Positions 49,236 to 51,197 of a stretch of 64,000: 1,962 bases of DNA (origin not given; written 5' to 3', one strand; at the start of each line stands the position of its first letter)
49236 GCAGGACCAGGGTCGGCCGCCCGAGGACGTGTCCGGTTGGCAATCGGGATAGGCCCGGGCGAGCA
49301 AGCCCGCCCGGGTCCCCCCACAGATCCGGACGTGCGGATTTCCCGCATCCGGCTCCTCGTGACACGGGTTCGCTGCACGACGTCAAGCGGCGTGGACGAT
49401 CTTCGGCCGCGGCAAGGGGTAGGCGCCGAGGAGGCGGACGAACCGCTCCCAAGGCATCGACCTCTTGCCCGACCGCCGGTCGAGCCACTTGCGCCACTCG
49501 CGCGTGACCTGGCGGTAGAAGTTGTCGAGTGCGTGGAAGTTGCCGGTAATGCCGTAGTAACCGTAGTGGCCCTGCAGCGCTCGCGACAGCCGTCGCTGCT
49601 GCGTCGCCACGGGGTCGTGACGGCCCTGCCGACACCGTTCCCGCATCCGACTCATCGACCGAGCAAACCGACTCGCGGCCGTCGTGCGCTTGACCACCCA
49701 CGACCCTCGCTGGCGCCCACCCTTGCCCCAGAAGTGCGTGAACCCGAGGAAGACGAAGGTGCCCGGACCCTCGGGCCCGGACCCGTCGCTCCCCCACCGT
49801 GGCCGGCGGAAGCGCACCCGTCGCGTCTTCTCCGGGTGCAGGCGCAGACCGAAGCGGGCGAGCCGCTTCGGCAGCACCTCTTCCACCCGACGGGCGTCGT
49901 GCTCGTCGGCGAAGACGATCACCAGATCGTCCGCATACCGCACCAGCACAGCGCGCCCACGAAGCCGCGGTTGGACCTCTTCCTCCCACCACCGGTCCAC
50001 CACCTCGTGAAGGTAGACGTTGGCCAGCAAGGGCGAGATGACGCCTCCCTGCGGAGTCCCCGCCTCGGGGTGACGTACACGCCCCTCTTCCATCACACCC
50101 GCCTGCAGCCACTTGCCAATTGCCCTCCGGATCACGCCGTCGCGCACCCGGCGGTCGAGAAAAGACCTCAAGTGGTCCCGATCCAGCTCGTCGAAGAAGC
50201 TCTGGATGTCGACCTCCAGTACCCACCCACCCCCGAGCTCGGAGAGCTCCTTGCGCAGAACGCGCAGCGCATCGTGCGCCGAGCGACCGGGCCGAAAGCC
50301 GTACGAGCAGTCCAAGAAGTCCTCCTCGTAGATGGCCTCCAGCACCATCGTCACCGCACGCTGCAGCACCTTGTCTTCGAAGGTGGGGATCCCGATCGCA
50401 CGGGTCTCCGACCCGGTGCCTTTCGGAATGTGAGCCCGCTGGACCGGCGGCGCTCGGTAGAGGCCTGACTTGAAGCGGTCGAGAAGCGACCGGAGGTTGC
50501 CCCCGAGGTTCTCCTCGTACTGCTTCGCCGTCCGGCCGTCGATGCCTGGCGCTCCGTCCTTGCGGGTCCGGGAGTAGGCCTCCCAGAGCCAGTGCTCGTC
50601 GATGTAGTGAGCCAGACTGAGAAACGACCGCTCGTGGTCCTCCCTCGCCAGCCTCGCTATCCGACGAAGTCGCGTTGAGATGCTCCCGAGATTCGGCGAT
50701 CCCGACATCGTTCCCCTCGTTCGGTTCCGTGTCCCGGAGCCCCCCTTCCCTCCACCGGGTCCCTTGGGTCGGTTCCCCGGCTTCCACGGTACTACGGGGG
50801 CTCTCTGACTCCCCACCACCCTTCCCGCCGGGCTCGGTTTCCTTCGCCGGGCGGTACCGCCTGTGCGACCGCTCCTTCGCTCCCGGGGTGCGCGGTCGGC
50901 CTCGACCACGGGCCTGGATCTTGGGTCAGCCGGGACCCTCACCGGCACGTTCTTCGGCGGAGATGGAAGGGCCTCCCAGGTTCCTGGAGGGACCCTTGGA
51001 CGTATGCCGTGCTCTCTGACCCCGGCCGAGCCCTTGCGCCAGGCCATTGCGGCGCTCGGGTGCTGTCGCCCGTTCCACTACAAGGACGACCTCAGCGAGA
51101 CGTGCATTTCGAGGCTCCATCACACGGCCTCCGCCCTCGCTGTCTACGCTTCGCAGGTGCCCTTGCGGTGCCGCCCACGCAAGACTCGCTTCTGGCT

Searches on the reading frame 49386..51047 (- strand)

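Call 61: search_protein_families(library=pfam, proteins=[window:49386-51047:-], max_evalue=0.001)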
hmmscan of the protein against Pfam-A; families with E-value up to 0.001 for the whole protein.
window:49386-51047:- (554 aa): 1 family
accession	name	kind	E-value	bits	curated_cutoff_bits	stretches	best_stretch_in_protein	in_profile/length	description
PF00078.32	RVT_1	-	1.5e-32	113.4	29.6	1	207-437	1-204/205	Reverse transcriptase (RNA-dependent DNA polymerase)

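Call 86: search_protein_families(library=padloc, proteins=[window:49386-51047:-], max_evalue=0.001)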
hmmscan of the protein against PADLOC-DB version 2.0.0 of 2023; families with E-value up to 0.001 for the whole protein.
window:49386-51047:- (554 aa): 72 families (the best 25 are shown)
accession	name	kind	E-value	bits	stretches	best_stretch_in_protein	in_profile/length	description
PDLC01136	RT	-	2e-66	222.1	1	147-413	4-247/263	RT (reverse transcriptase)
PDLC02063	Cas1_IIIb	-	2.4e-41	140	1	155-411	18-261/617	-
PDLC03688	HEase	-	1.7e-40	137.4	1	127-349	8-229/599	homing endonuclease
PDLC03754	RT_UG17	-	6.8e-33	112.1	1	148-412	10-258/429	DRT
PDLC03764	RT_UG26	-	4.8e-23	79.6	1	147-410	5-258/398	DRT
PDLC03766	Drt9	-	4.3e-22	76.6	1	187-410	73-278/488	DRT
PDLC03698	HEase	-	1.6e-21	74.1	1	136-359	246-464/834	homing endonuclease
PDLC01607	RT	-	1.9e-21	74.9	1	207-437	1-160/161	"CAS-I,CAS-II,CAS-III,CAS-IV,CAS-V,CAS-VI; acquisition_associated"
PDLC03779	RT_UG4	-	5.8e-21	72.9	1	187-409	39-244/307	DRT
PDLC03757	Drt2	-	9.8e-21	72.3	1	328-504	285-434/502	DRT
PDLC03778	RT_UG39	-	3e-20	70.7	2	324-412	287-369/541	DRT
PDLC03759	RT_UG21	-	3.7e-18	63.6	1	176-409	31-263/503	DRT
PDLC03774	RT_UG35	-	4.2e-17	59.6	1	273-409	458-584/938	DRT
PDLC03756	RT_UG19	-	1.4e-16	58.7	1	272-408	145-272/562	DRT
PDLC03768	Drt3a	-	1.1e-13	49.5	1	264-447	125-271/411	DRT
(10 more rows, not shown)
